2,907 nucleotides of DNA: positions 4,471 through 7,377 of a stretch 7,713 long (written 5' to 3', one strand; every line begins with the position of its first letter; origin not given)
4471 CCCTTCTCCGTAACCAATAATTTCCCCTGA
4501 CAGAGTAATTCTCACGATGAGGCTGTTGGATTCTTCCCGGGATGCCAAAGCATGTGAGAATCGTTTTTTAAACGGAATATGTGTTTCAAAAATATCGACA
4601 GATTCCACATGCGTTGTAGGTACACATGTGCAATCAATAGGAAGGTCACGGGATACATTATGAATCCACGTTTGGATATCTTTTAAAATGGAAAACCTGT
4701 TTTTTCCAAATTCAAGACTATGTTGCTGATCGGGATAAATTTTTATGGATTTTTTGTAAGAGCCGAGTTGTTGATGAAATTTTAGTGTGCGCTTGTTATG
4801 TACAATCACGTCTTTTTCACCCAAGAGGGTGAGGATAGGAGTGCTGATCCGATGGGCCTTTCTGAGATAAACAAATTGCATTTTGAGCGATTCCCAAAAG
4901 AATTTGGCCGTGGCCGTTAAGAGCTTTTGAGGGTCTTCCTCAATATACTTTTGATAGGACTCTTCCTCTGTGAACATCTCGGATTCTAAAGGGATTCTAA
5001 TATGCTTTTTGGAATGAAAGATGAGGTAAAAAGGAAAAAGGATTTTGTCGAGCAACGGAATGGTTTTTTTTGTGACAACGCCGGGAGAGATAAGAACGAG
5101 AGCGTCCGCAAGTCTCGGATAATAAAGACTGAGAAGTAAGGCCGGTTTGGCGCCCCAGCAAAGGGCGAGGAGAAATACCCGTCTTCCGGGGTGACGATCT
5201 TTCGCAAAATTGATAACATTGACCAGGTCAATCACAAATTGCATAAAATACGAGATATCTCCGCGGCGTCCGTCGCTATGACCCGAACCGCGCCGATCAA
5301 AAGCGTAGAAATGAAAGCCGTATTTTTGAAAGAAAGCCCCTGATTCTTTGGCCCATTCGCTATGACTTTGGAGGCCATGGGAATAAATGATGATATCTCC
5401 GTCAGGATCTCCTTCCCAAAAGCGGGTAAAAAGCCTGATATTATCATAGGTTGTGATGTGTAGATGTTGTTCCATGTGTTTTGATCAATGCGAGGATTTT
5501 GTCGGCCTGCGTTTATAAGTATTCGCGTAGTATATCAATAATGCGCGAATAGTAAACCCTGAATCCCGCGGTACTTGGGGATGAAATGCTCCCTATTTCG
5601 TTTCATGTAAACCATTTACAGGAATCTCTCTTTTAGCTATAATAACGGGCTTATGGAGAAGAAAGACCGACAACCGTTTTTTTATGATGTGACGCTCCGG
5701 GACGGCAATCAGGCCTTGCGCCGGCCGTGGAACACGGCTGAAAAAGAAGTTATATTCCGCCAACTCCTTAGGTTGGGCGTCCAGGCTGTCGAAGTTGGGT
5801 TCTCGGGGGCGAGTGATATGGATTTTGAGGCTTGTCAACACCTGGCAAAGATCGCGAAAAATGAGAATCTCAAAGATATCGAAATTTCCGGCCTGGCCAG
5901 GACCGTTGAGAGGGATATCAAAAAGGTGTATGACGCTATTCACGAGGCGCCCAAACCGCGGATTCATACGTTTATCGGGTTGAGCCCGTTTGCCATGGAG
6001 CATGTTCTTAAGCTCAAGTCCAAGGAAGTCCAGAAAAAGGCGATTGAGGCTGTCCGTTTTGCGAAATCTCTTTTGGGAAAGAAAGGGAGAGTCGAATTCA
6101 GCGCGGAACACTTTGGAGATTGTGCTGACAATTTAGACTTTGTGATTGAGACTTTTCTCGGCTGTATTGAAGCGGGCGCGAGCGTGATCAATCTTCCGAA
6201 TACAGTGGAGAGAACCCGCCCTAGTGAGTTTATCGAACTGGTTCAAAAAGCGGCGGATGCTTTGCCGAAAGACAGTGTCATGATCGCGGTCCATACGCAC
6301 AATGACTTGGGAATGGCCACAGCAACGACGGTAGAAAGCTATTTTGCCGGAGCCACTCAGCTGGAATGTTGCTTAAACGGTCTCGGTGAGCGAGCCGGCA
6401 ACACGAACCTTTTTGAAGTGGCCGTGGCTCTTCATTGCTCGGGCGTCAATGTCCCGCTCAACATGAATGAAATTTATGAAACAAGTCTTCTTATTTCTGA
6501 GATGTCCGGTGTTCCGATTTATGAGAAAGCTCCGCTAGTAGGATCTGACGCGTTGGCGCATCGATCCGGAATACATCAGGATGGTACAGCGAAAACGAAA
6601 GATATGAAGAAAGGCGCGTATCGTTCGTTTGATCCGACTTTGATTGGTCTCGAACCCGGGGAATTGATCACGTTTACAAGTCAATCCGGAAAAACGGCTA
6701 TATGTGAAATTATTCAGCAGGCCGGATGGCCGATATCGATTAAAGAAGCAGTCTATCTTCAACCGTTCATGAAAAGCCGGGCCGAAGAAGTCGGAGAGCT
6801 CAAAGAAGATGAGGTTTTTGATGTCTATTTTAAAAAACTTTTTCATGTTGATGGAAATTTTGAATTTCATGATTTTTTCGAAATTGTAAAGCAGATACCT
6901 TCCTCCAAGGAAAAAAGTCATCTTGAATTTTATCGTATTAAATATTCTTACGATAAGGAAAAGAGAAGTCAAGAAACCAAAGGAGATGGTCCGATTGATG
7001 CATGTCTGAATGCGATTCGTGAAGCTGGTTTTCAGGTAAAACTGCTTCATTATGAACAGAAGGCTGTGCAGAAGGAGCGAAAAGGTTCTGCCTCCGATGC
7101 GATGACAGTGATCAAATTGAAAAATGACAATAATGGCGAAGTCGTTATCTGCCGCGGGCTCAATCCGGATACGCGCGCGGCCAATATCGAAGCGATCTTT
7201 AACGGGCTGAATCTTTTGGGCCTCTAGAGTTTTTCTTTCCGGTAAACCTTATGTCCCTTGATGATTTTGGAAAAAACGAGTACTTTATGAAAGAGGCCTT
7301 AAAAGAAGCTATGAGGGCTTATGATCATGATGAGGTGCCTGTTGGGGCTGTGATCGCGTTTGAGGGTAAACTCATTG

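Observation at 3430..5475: One polypeptide fuses an alpha/beta-hydrolase to an intact MLE-subgroup enolase-superfamily enzyme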

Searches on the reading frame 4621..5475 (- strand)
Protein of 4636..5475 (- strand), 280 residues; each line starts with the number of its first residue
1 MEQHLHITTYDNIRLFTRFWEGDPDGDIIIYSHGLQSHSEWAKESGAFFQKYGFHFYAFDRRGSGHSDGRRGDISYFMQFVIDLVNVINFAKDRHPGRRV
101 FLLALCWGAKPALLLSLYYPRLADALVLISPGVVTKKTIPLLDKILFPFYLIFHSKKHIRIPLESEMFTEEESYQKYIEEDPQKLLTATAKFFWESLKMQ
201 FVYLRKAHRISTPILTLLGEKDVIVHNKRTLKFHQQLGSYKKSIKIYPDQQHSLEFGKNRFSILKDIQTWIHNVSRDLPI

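Call 66: search_protein_representatives(protein=window:4636-5475:-)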
Query: 280 residues. Proteins with E-value up to 0.001 (for the whole library): 5244; up to 1e-10: 1353; up to 1e-30: 76. The best 150 are listed.
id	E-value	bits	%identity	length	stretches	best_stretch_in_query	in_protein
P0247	9.9e-57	208.7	39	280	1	10-275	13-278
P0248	1.4e-49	185.3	38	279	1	9-274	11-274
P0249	4.6e-46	173.7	32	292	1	9-278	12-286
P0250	8.0e-45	169.7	32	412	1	7-272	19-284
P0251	7.3e-43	163.2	34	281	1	5-271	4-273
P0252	1.1e-42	162.6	35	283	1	7-273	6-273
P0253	6.3e-42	160.2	35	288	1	9-271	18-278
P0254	1.8e-41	158.7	96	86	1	167-244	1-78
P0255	7.4e-41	156.7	35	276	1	7-273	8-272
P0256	1.6e-40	155.5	33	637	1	10-272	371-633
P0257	2.1e-40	155.2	34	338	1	28-271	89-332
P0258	6.4e-40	153.6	34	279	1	8-271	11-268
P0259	6.7e-40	153.5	34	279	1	11-272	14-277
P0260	8.5e-40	153.2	35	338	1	15-273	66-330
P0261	3.3e-39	151.2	33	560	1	15-271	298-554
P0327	3.5e-30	121.6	29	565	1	18-275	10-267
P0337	4.7e-29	117.9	30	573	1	2-275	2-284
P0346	2.5e-28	115.5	29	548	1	27-275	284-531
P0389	3.4e-25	105.3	31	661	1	20-272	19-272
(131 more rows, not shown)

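Call 67: search_protein_families(library=pfam, proteins=[P0256, P0261, P0346, P0327, P0337, P0389, P0250, P0247, P0248], max_evalue=0.0001)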
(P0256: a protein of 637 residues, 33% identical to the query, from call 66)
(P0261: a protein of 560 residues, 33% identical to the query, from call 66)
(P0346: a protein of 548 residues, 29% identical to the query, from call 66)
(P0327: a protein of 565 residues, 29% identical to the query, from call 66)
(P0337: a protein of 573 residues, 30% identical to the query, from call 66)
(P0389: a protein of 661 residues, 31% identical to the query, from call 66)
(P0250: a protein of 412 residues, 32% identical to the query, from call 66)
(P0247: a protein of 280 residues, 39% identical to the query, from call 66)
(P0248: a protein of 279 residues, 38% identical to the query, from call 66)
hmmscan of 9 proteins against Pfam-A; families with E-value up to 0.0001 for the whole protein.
P0256 (637 aa): 5 families
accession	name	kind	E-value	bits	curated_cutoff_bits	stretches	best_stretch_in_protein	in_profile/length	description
PF12146.15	Hydrolase_4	-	6.1e-48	163.6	27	1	387-615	4-234/239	Serine aminopeptidase, S33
PF00561.26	Abhydrolase_1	-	5.5e-17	62.7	25.8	1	389-512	2-121/245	alpha/beta hydrolase fold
PF01738.24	DLH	-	1.2e-07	32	21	0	404-482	31-119/217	Dienelactone hydrolase family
PF12697.13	Abhydrolase_6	-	2.8e-07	31.9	26.3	1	390-593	1-180/217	Alpha/beta hydrolase family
PF02129.25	Peptidase_S15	-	4.4e-05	23.8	23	1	403-499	39-135/262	X-Pro dipeptidyl-peptidase (S15 family)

P0261 (560 aa): 4 families
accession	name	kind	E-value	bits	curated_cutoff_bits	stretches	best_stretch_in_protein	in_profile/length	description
PF12146.15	Hydrolase_4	-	3.4e-43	148.1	27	1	312-537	7-234/239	Serine aminopeptidase, S33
PF00561.26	Abhydrolase_1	-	3.6e-19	69.8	25.8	1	311-422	2-103/245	alpha/beta hydrolase fold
PF01557.24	FAA_hydrolase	-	3.3e-13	50.2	23.9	1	55-264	2-202/214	Fumarylacetoacetate (FAA) hydrolase C-terminal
PF12697.13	Abhydrolase_6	-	4.8e-10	40.9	26.3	1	312-455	1-135/217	Alpha/beta hydrolase family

P0346 (548 aa): 6 families
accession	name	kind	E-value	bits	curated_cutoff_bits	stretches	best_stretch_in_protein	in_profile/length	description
PF12146.15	Hydrolase_4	-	2.8e-41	141.9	27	1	281-510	2-234/239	Serine aminopeptidase, S33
PF01370.27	Epimerase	-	5.8e-18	65.6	20.9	1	2-142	88-240/240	NAD dependent epimerase/dehydratase family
PF01073.25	3Beta_HSD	-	6e-11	42.3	22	1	2-131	89-230/280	3-beta hydroxysteroid dehydrogenase/isomerase family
PF16363.11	GDP_Man_Dehyd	-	2.1e-09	37.8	27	1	2-226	99-328/332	GDP-mannose 4,6 dehydratase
PF00561.26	Abhydrolase_1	-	6.6e-09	36.2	25.8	1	285-398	2-112/245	alpha/beta hydrolase fold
PF07993.18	NAD_binding_4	-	1.2e-06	28.3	20.1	1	2-88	109-211/258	Male sterility protein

P0327 (565 aa): 3 families
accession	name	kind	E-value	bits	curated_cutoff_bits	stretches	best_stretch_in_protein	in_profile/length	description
PF12146.15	Hydrolase_4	-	2.2e-51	174.9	27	1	16-249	2-237/239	Serine aminopeptidase, S33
PF00561.26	Abhydrolase_1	-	2.9e-14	53.8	25.8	1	20-247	2-241/245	alpha/beta hydrolase fold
PF12697.13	Abhydrolase_6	-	1.3e-09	39.5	26.3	1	21-254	1-213/217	Alpha/beta hydrolase family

P0337 (573 aa): 3 families
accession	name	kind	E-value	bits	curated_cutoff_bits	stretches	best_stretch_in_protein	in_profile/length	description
PF12146.15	Hydrolase_4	-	1.4e-35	123.2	27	1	24-268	2-239/239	Serine aminopeptidase, S33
PF12697.13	Abhydrolase_6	-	1.4e-06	29.6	26.3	1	38-235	5-180/217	Alpha/beta hydrolase family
PF00561.26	Abhydrolase_1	-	6.6e-06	26.4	25.8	0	33-138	8-103/245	alpha/beta hydrolase fold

P0389 (661 aa): 9 families
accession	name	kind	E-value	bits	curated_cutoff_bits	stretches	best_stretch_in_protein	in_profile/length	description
PF04015.17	DUF362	-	3e-44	151.9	24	1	314-513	1-199/200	Domain of unknown function (DUF362)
PF12146.15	Hydrolase_4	-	5.3e-29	101.6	27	1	25-259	4-238/239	Serine aminopeptidase, S33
PF00561.26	Abhydrolase_1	-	5.2e-10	39.8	25.8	1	27-234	2-224/245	alpha/beta hydrolase fold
PF12697.13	Abhydrolase_6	-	4.8e-08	34.4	26.3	1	38-261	5-212/217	Alpha/beta hydrolase family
PF12838.12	Fer4_7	-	2.3e-07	31.6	27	1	595-644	2-52/52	4Fe-4S dicluster domain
PF12837.12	Fer4_6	-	1.3e-06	28.5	25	0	622-645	1-24/24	4Fe-4S binding domain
PF00037.32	Fer4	-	1.5e-06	28.2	21.1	0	626-646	4-24/24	4Fe-4S binding domain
PF13237.11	Fer4_10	-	4e-06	27.1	25.5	1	589-641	3-53/53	4Fe-4S dicluster domain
PF12797.12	Fer4_2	-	2.7e-05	24.3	24.5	0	623-642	3-22/22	4Fe-4S binding domain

P0250 (412 aa): 3 families
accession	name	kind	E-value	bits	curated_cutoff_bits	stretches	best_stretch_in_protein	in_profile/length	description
PF12146.15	Hydrolase_4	-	3.9e-43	147.9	27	1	37-270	3-238/239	Serine aminopeptidase, S33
PF00561.26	Abhydrolase_1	-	2.8e-17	63.6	25.8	1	40-160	2-124/245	alpha/beta hydrolase fold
PF12697.13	Abhydrolase_6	-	3.6e-11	44.6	26.3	1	41-277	1-216/217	Alpha/beta hydrolase family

P0247 (280 aa): 4 families
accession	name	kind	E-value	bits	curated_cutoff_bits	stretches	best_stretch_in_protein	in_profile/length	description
PF12146.15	Hydrolase_4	-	2.8e-45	154.9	27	1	30-261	5-238/239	Serine aminopeptidase, S33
PF00561.26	Abhydrolase_1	-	4.5e-17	63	25.8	1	31-259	2-242/245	alpha/beta hydrolase fold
PF12697.13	Abhydrolase_6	-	2.4e-09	38.6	26.3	1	33-260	2-209/217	Alpha/beta hydrolase family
PF01738.24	DLH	-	1.5e-07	31.7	21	0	83-131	77-126/217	Dienelactone hydrolase family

P0248 (279 aa): 4 families
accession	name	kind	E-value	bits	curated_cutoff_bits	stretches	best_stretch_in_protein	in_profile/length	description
PF12146.15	Hydrolase_4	-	6.3e-37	127.6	27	1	30-256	6-237/239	Serine aminopeptidase, S33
PF00561.26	Abhydrolase_1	-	1.1e-11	45.3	25.8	1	30-135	2-103/245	alpha/beta hydrolase fold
PF12697.13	Abhydrolase_6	-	1.3e-06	29.7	26.3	1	31-236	1-188/217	Alpha/beta hydrolase family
PF01738.24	DLH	-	5.1e-05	23.4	21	0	209-256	139-189/217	Dienelactone hydrolase family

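Call 82: predict_structure(alignment_id=A2)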
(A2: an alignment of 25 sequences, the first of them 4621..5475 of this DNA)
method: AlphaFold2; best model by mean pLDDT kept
length: 285 residues; sequences in the alignment: 25
mean_pLDDT: 94.0   pTM: 0.91
mean pLDDT of the five models: 94.0, 89.3, 88.8, 88.4, 88.2
residues with pLDDT >= 90: 250; 70-90: 27; 50-70: 6; < 50: 2
segments of 3 or more residues with pLDDT < 50: none
pLDDT, mean of each block of 10 residues (from residue 1): 94 97 98 96 97 98 94 93 97 98 97 97 98 87 88 92 94 96 95 94 96 97 96 96 97 91 97 81 52
secondary structure, 60 per line:
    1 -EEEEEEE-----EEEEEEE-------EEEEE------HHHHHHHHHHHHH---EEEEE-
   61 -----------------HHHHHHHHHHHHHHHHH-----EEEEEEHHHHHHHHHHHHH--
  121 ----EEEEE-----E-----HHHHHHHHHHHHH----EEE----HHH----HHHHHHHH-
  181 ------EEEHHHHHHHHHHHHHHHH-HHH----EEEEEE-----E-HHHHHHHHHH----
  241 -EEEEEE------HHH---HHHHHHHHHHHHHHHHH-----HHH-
elements in order: E2-8 E14-20 E28-32 H39-51 E55-59 H78-94 E100-105 H106-118 E125-129 H141-153 E158-160 H172-179 E187-189 H190-205 E214-219 H227-236 E242-247 H260-276
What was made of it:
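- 4651..5475 (-): Alpha/beta-hydrolase half (aa 1-275), Hydrolase_4 family, monoglyceride-lipase-like fold with cap. AF2 model of this half has pLDDT 94 and pTM 0.91 (call 82).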

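Call 84: fold_search(model_id=the predicted structure, library=pdb)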
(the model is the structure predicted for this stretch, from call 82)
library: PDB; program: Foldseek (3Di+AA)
matches with E <= 10: 1942; with E <= 0.001: 1745
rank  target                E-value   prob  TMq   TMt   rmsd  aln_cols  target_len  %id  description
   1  6eic_C                2.9e-24  1.00  0.86  0.89   2.8       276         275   19  Crystal structure of Rv0183, a Monoglyceride Lipase from Mycobacterium Tuberculosis (released 2018-06-27)
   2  6eic_B                2.9e-24  1.00  0.86  0.88   2.9       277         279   19  Crystal structure of Rv0183, a Monoglyceride Lipase from Mycobacterium Tuberculosis (released 2018-06-27)
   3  7ozm                  3.2e-24  1.00  0.87  0.89   2.5       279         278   19  Crystal Structure of mtbMGL K74A (Closed Cap Conformation) (released 2021-09-15)
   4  6eic_A                3.6e-24  1.00  0.86  0.90   2.9       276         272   19  Crystal structure of Rv0183, a Monoglyceride Lipase from Mycobacterium Tuberculosis (released 2018-06-27)
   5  3jw8_A                4.1e-24  1.00  0.87  0.86   2.3       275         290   23  Crystal structure of human mono-glyceride lipase (released 2010-01-26)
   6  3jw8_B                1.2e-23  1.00  0.85  0.87   2.8       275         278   23  Crystal structure of human mono-glyceride lipase (released 2010-01-26)
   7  3pe6                  1.7e-23  1.00  0.87  0.86   2.5       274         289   24  Crystal Structure of a soluble form of human MGLL in complex with an inhibitor (released 2011-03-02)
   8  8ptc                  1.8e-23  1.00  0.88  0.85   2.1       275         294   24  COMPLEX CRYSTAL STRUCTURE OF MUTANT HUMAN MONOGLYCERIDE LIPASE WITH COMPOUND 5d (released 2024-01-31)
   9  6ax1_A                2.0e-23  1.00  0.86  0.88   2.8       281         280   23  Structure of human monoacylglycerol lipase bound to a covalent inhibitor (released 2017-12-27)
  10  3hju_B                2.0e-23  1.00  0.85  0.83   2.7       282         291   23  Crystal structure of human monoglyceride lipase (released 2009-12-08)
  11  6ax1_B                2.4e-23  1.00  0.83  0.84   2.9       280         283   23  Structure of human monoacylglycerol lipase bound to a covalent inhibitor (released 2017-12-27)
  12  3hju_A                3.6e-23  1.00  0.86  0.84   2.7       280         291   22  Crystal structure of human monoglyceride lipase (released 2009-12-08)
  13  7l4u_A                6.3e-23  1.00  0.84  0.84   2.5       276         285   24  Crystal structure of human monoacylglycerol lipase in complex with compound 1h (released 2021-08-11)
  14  8rvf                  8.0e-23  1.00  0.88  0.86   2.1       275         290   24  CRYSTAL STRUCTURE OF HUMAN MONOGLYCERIDE LIPASE IN COMPLEX WITH COMPOUND 5 (released 2025-02-12)
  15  7l50_D                8.0e-23  1.00  0.82  0.82   2.9       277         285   24  Crystal structure of human monoacylglycerol lipase in complex with compound 4f (released 2021-08-11)
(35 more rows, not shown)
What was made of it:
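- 4651..5475 (-): Best Foldseek hits are Rv0183 and human MGL, TM 0.86-0.89 (call 84).
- On Hydrolase_4 / monoglyceride-lipase-type alpha/beta-hydrolase: Fold TM is 0.86-0.89 to MGLs (call 84).
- The ABH half models as a monoglyceride lipase (call 84). The ABH half matches lipases (call 84).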

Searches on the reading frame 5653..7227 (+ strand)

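Call 3: search_protein_families(library=pfam, proteins=[window:5653-7227:+], max_evalue=0.01)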
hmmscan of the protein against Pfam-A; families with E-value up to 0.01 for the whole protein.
window:5653-7227:+ (524 aa): 5 families
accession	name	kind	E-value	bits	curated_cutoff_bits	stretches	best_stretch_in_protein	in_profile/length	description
PF00682.25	HMGL-like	-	1.7e-66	224.7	29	1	10-280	4-259/260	HMGL-like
PF08502.15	LeuA_dimer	-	2.6e-13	50.5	24.9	1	407-521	20-129/131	LeuA allosteric (dimerisation) domain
PF22615.1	IPMS_D2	-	2.3e-08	34.6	27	1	302-353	5-64/66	Alpha-isopropylmalate synthase, post-catalytic domain-like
PF22617.1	HCS_D2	-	1.5e-05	25.7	27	1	296-365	2-66/82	Homocitrate synthase post-HMGL domain-like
PF01261.30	AP_endonuc_2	-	0.0077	16.4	31.1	0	162-224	68-135/249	Xylose isomerase-like TIM barrel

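Call 4: search_protein_families(library=ncbifam, proteins=[window:5653-7227:+], max_evalue=0.01)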
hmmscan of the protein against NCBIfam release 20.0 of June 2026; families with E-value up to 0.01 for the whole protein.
window:5653-7227:+ (524 aa): 23 families
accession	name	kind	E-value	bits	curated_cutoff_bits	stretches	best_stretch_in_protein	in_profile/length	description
NF042434.1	IPMS_Lepto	equivalog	4.9e-168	558.9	500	1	4-381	2-374/374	2-isopropylmalate synthase LeuA2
TIGR00973.1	leuA_bact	equivalog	1.5e-101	340.3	598.7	1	10-520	4-494/494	2-isopropylmalate synthase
NF002086.0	PRK00915.1-3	equivalog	1.3e-100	337.3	532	1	9-521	8-500/516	2-isopropylmalate synthase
NF002088.0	PRK00915.1-5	equivalog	1.2e-90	304.5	697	1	10-517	6-493/514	2-isopropylmalate synthase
NF002087.0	PRK00915.1-4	equivalog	2.4e-90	303.5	729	1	9-522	8-502/516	2-isopropylmalate synthase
NF002084.0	PRK00915.1-1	equivalog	5.7e-90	302.3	748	1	9-521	6-498/523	2-isopropylmalate synthase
NF002085.0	PRK00915.1-2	subfamily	1.4e-76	258.3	517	1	9-521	15-498/504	2-isopropylmalate synthase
NF002991.1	PRK03739.1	subfamily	4.8e-75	253.3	455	1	5-520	24-549/550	2-isopropylmalate synthase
TIGR02090.1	LEU1_arch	subfamily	3.3e-62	210.7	484.75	1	11-363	4-334/363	isopropylmalate/citramalate/homocitrate synthases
NF041069.1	IPMS_Sufob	equivalog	1.9e-61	208.4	600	1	11-366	4-339/371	isopropylmalate synthase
TIGR00970.1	leuA_yeast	equivalog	7e-61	206.4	697.4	1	5-520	24-560/564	2-isopropylmalate synthase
TIGR02660.1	nifV_homocitr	equivalog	5.8e-49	167.3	462.9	1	10-381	4-353/365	homocitrate synthase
TIGR00977.1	citramal_synth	equivalog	5.1e-43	147.2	450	1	10-458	4-448/526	citramalate synthase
TIGR02146.1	LysS_fung_arch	equivalog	7.9e-41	140.4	413.55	1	12-358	3-327/344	homocitrate synthase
NF011420.0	PRK14847.1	equivalog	4.6e-37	127.7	604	1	4-296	29-328/333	2-isopropylmalate synthase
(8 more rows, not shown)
